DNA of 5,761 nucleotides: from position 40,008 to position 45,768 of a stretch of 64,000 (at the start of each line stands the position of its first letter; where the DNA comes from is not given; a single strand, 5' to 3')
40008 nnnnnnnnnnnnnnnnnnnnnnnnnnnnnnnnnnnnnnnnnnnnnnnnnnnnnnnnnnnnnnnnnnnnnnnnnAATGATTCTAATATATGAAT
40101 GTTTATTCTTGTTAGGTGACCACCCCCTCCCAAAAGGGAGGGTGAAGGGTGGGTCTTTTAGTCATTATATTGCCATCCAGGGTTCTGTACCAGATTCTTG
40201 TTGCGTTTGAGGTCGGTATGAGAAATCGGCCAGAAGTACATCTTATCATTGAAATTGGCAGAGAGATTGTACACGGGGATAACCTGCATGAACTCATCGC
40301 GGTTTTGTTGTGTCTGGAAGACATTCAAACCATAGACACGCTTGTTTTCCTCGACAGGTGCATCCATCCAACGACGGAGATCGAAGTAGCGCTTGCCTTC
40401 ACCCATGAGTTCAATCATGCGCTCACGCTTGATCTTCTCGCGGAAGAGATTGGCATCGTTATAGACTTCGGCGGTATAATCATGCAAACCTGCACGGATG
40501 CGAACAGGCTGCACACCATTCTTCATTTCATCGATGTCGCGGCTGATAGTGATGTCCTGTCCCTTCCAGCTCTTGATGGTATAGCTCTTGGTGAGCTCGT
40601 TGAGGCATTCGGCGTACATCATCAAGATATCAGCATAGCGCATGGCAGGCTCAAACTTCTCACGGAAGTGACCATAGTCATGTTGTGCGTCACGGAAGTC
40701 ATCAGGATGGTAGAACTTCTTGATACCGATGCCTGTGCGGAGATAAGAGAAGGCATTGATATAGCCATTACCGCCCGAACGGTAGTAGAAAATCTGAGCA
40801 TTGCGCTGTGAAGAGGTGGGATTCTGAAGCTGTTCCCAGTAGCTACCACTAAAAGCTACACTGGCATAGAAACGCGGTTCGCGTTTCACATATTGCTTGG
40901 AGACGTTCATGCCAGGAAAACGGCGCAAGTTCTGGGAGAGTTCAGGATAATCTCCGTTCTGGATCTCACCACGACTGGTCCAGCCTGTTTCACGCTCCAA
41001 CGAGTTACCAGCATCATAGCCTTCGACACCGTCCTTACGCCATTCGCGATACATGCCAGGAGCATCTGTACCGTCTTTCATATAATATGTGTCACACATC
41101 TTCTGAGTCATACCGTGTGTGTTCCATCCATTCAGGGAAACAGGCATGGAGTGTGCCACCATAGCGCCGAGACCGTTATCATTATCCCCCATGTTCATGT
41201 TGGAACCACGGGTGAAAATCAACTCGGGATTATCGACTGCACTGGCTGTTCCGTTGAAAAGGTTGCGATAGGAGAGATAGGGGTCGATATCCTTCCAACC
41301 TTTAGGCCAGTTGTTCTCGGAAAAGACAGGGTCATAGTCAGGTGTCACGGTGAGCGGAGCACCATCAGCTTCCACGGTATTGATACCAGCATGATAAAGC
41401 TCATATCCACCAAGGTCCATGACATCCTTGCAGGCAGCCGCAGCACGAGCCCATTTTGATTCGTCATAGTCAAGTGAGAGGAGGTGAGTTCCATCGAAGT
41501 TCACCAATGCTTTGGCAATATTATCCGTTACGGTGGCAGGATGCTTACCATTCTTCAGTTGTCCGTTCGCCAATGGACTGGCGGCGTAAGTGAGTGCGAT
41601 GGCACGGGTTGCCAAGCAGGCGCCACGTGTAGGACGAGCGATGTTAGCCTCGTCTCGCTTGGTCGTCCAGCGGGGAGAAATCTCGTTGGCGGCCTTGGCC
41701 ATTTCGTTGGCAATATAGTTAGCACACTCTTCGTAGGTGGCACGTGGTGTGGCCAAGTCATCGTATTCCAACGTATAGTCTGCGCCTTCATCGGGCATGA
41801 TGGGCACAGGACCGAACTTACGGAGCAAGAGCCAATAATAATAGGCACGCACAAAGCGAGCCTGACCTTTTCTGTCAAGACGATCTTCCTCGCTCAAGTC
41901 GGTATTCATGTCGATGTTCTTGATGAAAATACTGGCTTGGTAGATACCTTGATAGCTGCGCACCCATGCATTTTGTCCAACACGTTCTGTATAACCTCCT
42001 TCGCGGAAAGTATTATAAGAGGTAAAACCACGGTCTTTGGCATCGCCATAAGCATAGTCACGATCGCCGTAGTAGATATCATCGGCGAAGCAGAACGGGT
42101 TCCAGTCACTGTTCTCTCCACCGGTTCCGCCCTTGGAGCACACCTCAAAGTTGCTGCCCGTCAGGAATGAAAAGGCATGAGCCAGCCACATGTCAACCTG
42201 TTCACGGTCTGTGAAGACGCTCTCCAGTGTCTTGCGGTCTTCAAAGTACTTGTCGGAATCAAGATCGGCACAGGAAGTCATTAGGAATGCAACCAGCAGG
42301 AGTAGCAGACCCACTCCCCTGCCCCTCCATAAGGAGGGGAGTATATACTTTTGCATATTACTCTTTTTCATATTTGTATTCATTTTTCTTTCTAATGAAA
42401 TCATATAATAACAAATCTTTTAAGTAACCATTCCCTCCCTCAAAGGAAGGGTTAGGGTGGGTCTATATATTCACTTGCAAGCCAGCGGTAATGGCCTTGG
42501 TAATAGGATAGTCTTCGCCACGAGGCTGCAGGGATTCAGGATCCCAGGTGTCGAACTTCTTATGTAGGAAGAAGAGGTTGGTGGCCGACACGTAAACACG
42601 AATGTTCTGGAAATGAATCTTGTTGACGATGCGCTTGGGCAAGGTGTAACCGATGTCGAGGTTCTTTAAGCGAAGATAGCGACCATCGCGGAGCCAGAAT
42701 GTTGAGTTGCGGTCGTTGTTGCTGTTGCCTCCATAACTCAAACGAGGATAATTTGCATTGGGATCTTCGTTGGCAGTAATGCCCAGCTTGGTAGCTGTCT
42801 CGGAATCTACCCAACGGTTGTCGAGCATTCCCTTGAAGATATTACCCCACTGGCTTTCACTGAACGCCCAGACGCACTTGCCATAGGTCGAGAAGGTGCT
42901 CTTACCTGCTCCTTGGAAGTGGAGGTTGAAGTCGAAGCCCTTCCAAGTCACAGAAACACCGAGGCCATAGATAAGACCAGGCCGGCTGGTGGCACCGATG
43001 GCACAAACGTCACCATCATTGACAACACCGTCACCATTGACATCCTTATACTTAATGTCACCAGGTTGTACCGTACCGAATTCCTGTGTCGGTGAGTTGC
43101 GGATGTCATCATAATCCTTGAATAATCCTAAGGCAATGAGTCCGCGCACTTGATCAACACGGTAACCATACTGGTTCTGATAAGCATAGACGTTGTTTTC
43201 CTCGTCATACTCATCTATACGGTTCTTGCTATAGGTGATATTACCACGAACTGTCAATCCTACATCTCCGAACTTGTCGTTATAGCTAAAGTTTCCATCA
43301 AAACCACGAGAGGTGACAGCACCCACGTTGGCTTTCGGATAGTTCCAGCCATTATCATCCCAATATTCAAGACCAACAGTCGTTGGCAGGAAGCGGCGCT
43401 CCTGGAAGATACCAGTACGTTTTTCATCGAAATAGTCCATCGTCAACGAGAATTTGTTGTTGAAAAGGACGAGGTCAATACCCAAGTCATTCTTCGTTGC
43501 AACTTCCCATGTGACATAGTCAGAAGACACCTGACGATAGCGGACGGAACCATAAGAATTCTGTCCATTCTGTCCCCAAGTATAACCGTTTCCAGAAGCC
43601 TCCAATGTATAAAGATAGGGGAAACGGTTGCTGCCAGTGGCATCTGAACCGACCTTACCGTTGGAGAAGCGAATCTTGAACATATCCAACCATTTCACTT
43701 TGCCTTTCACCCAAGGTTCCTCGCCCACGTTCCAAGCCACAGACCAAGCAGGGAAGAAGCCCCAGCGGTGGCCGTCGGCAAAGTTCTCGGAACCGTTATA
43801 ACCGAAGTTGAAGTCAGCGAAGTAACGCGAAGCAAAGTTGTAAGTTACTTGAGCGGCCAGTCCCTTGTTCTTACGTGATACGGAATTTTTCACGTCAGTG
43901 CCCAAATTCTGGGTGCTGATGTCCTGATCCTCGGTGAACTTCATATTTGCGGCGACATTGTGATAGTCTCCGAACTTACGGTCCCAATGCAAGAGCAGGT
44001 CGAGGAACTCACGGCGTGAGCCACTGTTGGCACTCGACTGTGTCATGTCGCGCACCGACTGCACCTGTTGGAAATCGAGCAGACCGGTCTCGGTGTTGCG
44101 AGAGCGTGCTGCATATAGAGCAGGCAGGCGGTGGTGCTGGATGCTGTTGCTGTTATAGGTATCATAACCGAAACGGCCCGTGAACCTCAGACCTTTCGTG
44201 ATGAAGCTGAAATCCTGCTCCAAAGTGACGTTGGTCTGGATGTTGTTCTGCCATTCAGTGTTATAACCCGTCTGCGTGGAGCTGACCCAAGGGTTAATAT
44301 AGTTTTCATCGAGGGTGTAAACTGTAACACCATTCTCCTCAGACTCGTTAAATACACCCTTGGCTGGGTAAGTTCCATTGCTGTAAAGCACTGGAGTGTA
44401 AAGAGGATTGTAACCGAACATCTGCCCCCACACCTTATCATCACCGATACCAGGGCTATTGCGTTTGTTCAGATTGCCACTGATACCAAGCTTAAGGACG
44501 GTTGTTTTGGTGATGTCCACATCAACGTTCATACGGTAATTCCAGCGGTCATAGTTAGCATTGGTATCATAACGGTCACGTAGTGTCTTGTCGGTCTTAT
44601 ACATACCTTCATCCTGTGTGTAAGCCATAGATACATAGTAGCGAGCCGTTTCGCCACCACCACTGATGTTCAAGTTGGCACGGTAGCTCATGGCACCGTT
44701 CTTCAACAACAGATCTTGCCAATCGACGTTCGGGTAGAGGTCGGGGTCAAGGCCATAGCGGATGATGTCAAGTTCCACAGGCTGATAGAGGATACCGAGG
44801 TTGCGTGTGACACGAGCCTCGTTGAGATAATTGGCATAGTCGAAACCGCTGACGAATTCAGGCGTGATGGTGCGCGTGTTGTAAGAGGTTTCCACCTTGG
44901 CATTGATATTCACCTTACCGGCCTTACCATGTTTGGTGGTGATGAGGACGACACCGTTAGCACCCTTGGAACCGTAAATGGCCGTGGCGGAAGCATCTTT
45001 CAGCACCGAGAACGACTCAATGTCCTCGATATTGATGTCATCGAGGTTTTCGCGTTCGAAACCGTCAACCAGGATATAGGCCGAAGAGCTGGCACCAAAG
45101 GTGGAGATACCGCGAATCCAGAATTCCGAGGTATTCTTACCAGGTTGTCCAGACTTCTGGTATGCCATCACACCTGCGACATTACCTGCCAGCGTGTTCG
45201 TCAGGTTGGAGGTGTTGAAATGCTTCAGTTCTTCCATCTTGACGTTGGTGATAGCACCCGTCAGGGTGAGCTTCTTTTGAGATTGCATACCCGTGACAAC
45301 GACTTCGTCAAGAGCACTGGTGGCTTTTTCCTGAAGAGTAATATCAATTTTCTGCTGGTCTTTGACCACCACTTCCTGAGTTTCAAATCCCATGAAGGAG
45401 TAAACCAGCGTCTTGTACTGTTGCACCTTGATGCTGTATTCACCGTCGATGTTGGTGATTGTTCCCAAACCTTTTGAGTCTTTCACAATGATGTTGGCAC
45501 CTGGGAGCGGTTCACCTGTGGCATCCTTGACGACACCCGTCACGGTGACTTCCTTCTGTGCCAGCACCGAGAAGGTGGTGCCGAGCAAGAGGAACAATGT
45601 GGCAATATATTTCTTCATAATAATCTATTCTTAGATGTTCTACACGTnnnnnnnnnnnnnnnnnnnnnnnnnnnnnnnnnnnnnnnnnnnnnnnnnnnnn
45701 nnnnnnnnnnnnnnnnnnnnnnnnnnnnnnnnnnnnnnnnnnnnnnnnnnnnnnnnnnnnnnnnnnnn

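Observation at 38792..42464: GC-rich inverted-repeat cassettes replace the intergenic spacers of the PUL operon and are translated into signal-peptide regions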

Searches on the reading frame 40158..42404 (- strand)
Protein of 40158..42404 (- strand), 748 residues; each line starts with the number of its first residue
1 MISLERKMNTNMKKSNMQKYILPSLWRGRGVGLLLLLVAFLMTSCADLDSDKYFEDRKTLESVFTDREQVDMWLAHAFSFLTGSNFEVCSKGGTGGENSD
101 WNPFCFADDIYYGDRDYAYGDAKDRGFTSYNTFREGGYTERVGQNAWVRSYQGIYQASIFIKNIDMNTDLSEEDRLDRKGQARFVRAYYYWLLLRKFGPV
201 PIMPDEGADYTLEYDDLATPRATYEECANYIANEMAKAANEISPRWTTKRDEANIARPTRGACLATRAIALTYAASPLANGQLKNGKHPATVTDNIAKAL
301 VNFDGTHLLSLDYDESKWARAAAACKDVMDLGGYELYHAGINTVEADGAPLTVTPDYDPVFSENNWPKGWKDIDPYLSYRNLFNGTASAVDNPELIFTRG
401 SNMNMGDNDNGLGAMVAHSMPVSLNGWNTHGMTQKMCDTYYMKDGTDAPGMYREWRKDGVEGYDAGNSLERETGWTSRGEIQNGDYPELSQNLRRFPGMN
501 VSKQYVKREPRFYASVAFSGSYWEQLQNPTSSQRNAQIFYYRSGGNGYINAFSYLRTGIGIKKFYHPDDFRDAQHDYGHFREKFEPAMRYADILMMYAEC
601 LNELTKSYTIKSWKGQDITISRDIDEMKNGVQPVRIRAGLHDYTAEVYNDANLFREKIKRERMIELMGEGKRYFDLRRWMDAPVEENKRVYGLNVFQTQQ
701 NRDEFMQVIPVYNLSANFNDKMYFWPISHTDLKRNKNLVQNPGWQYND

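Call 8: search_protein_families(library=pfam, proteins=[window:40158-42404:-])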
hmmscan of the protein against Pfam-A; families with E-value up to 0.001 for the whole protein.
window:40158-42404:- (748 aa): 3 families
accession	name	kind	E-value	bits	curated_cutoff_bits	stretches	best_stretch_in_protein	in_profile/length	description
PF07980.17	SusD_RagB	-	1.4e-59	202.6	23.1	1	394-744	2-297/297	SusD family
PF14322.12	SusD-like_3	-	1.8e-17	64.7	27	1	141-266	72-185/191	Starch-binding associating with outer membrane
PF12771.13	SusD-like_2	-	0.00047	19.6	27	0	138-216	52-131/415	Starch-binding associating with outer membrane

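Call 11: find_homologous_proteins(query=window:40158-42404:-, max_evalue=1e-30)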
Query window:40158-42404:- (748 aa): 1617 proteins with E <= 1e-30 among 8000 candidates; the best 120 are listed.
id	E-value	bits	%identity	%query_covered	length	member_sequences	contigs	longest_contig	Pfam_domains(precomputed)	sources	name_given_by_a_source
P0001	0.0e+0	1583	90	99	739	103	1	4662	PF14322.13,PF07980.18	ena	-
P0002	0.0e+0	1445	82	99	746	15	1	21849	PF14322.13,PF07980.18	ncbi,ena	-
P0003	0.0e+0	1179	69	98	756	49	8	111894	PF14322.13,PF07980.18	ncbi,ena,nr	ncbi:MAG: RagB/SusD family nutrient uptake outer membrane protein [Bacteroidaceae bacterium]|nr:RagB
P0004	0.0e+0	1151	69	96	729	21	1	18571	PF14322.13,PF07980.18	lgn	-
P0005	0.0e+0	1140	68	98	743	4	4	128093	PF14322.13,PF07980.18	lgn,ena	-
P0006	0.0e+0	1123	69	96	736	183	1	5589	PF14322.13,PF07980.18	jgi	jgi:hypothetical protein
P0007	0.0e+0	1111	67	98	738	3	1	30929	PF14322.13,PF07980.18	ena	-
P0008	0.0e+0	1111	68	95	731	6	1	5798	PF14322.13,PF07980.18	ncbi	-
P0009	0.0e+0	1110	67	97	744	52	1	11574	PF14322.13,PF07980.18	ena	-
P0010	0.0e+0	1110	67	99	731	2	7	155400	PF14322.13,PF07980.18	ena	-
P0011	0.0e+0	1108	67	98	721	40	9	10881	PF14322.13,PF07980.18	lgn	-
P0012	0.0e+0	1106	68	96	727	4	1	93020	PF14322.13,PF07980.18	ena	-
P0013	0.0e+0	1105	67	97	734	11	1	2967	PF14322.13,PF07980.18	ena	-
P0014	0.0e+0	1104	67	97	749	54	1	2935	PF14322.13,PF07980.18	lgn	-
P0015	0.0e+0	1093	67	95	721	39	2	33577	PF14322.13,PF07980.18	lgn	-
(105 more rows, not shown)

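Call 14: find_encoding_contigs(protein=P0003, flank=6000, max_places=3)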
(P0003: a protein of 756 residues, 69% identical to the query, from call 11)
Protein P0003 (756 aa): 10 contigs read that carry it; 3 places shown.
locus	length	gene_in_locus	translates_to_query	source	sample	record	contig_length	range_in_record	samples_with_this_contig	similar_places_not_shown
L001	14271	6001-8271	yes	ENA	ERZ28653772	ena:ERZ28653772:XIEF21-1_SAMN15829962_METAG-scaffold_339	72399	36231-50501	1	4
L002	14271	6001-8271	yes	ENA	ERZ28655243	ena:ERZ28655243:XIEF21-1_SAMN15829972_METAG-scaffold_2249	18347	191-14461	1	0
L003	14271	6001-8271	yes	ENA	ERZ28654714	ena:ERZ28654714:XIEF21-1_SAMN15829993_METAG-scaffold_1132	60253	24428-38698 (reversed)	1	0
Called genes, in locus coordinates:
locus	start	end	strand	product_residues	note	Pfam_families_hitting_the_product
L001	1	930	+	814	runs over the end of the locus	PF16334:DUF4964, PF17168:DUF5127, PF16335:GtaA_6_Hairpin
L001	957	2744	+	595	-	PF01833:TIG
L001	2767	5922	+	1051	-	PF13620:CarboxypepD_reg, PF13715:CarbopepD_reg_2, PF07715:Plug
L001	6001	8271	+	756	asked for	PF14322:SusD-like_3, PF07980:SusD_RagB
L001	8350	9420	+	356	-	PF16343:DUF4973, PF14274:BT_3044-like_C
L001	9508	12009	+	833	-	PF17678:Glyco_hydro_92N, PF07971:Glyco_hydro_92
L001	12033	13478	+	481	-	PF03663:Glyco_hydro_76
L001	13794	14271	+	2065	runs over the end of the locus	-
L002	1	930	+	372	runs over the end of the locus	?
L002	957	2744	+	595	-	PF01833:TIG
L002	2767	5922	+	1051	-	PF13620:CarboxypepD_reg, PF13715:CarbopepD_reg_2, PF07715:Plug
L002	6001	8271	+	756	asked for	PF14322:SusD-like_3, PF07980:SusD_RagB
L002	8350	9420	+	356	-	PF16343:DUF4973, PF14274:BT_3044-like_C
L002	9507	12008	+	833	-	PF17678:Glyco_hydro_92N, PF07971:Glyco_hydro_92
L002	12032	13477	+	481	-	PF03663:Glyco_hydro_76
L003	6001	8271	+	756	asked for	PF14322:SusD-like_3, PF07980:SusD_RagB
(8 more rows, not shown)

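Call 15: find_encoding_contigs(protein=P0005, flank=6000, max_places=2)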
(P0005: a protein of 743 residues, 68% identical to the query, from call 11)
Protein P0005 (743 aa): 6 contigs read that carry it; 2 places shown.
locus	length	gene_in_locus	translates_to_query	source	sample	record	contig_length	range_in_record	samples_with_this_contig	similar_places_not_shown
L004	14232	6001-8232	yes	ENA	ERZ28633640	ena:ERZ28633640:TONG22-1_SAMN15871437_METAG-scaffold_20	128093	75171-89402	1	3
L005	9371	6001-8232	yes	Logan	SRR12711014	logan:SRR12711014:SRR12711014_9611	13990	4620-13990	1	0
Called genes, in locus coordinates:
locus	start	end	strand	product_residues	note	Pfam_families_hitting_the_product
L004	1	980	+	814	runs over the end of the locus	PF16334:DUF4964, PF17168:DUF5127, PF16335:GtaA_6_Hairpin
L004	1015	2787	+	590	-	PF01833:TIG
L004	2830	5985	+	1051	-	PF02369:Big_1 (faint), PF13620:CarboxypepD_reg, PF13715:CarbopepD_reg_2, PF07715:Plug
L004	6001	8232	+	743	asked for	PF14322:SusD-like_3, PF07980:SusD_RagB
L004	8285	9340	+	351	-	PF16343:DUF4973, PF14274:BT_3044-like_C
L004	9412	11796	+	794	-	PF17678:Glyco_hydro_92N, PF07971:Glyco_hydro_92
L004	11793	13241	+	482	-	PF03663:Glyco_hydro_76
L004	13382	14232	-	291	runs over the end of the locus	PF00691:OmpA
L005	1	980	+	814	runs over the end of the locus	PF16334:DUF4964, PF17168:DUF5127, PF16335:GtaA_6_Hairpin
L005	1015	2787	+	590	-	PF01833:TIG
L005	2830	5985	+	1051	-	PF02369:Big_1 (faint), PF13620:CarboxypepD_reg, PF13715:CarbopepD_reg_2, PF07715:Plug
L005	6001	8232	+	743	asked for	PF14322:SusD-like_3, PF07980:SusD_RagB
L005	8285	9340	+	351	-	PF16343:DUF4973, PF14274:BT_3044-like_C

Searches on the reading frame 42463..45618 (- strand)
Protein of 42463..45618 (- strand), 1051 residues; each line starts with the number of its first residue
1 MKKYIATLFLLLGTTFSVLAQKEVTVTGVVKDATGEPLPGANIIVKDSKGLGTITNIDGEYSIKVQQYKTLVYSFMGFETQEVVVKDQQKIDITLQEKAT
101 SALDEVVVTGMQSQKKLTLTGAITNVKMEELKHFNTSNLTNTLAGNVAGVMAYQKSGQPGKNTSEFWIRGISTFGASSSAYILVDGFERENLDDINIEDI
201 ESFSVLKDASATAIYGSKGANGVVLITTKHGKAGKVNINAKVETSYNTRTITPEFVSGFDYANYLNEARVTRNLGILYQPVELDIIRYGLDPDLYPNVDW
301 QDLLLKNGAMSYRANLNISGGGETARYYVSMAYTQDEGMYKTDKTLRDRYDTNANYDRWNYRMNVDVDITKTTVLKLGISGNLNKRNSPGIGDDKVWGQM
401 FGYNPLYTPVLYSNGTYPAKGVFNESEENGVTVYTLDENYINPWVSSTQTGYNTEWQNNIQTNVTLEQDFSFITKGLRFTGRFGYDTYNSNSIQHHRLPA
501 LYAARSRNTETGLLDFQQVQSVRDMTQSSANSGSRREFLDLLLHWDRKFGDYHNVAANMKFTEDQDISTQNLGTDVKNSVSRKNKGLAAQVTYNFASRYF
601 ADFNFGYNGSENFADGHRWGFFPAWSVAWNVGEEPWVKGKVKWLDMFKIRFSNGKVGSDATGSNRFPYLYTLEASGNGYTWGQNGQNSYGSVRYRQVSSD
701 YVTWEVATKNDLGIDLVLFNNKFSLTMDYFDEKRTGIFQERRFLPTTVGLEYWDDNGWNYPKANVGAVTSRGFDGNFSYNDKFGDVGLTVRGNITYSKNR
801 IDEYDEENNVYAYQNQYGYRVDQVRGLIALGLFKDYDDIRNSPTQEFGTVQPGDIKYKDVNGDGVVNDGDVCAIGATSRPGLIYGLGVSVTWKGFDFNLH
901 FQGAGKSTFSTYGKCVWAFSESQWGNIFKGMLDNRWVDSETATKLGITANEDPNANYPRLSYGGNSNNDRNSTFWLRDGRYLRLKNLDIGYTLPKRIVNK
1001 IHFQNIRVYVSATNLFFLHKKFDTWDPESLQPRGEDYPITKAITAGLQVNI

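Call 8: search_protein_families(library=pfam, proteins=[window:42463-45618:-])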
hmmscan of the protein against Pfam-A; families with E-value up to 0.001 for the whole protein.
window:42463-45618:- (1051 aa): 5 families
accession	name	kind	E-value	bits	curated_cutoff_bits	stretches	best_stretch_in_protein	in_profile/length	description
PF07715.20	Plug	-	3.1e-18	66.7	23.9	1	116-223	2-107/107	TonB-dependent Receptor Plug Domain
PF13715.12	CarbopepD_reg_2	-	1.4e-17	63.9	32.2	1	26-108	1-88/88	CarboxypepD_reg-like domain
PF13620.12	CarboxypepD_reg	-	2.6e-10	41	32.3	1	25-96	1-82/82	Carboxypeptidase regulatory-like domain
PF02369.22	Big_1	-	7.1e-06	26.5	34.9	0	21-69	16-70/93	Bacterial Ig-like domain (group 1)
PF15976.11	CooC_C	-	0.00015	22.2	29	0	20-69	13-59/93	CS1-pili formation C-terminal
